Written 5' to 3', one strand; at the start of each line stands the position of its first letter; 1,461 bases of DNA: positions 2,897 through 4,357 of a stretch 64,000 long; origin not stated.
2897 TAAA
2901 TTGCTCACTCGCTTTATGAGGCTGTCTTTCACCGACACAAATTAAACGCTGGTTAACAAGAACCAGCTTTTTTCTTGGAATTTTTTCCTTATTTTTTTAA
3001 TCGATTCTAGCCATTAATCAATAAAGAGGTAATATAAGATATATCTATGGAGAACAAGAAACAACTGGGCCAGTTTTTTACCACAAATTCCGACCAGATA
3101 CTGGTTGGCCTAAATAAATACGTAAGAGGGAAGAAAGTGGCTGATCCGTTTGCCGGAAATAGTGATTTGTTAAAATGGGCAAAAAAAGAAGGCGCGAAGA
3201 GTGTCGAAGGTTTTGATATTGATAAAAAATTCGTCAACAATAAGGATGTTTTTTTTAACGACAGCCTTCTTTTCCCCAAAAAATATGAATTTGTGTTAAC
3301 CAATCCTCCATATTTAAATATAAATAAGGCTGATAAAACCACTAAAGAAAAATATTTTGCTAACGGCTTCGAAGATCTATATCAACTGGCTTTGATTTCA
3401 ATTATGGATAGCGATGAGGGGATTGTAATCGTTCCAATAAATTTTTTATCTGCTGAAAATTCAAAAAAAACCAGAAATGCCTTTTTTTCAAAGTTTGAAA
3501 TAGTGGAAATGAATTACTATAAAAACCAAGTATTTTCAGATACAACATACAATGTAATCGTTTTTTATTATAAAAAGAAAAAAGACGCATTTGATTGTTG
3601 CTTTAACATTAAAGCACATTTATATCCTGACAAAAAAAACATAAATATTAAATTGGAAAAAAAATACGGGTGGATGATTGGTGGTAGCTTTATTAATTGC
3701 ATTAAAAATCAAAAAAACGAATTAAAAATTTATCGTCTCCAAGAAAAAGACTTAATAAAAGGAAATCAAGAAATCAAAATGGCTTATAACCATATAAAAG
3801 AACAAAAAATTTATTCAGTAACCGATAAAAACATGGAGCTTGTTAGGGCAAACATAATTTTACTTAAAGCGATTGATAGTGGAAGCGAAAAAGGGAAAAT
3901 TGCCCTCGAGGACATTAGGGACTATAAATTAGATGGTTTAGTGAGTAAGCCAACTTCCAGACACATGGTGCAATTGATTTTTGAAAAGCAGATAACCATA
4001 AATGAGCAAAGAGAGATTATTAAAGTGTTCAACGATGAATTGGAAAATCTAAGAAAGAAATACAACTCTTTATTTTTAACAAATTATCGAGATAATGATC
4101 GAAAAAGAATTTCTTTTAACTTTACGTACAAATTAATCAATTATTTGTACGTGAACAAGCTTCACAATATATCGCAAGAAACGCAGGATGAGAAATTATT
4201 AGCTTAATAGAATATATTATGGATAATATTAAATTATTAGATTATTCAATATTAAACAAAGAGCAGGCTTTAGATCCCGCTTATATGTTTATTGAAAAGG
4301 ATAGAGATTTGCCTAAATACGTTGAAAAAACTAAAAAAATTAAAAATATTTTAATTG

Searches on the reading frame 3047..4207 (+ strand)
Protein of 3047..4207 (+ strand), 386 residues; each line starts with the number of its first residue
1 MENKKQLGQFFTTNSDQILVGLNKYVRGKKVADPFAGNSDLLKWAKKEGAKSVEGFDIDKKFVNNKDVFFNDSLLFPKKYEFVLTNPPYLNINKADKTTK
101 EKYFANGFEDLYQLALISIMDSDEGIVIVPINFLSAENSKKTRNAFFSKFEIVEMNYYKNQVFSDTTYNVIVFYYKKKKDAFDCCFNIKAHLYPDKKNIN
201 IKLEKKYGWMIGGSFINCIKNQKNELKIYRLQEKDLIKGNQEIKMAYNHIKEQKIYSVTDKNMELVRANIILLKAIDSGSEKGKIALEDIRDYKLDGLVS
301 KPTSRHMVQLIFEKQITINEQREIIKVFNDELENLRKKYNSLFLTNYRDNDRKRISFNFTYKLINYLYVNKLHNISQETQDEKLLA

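Call 6: search_protein_families(library=pfam, proteins=[window:3047-4204:+], max_evalue=0.001)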
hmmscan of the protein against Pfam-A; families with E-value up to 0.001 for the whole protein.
window:3047-4204:+ (386 aa): 0 families

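Call 48: find_encoding_contigs(protein=window:3047-4207:+, flank=10000, max_places=2)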
Protein window:3047-4207:+ (386 aa): 10 contigs read that carry it; 2 places shown.
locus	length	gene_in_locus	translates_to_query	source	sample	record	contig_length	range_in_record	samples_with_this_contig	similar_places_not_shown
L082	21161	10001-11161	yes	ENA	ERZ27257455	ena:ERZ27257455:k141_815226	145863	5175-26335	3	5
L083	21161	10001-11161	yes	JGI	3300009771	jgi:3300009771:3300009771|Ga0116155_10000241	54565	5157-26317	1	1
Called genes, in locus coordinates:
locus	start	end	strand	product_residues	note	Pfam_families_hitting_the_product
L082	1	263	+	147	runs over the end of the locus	PF05822:UMPH-1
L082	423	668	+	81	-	PF05822:UMPH-1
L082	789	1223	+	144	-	-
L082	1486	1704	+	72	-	-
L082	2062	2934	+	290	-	PF12705:PDDEXK_1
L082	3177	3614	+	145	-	-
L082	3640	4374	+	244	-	-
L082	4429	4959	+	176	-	PF13328:HD_4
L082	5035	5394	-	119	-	-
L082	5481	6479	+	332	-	PF02618:YceG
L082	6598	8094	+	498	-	PF00206:Lyase_1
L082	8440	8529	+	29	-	-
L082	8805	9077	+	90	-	-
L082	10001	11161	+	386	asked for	-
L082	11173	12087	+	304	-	-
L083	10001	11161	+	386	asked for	-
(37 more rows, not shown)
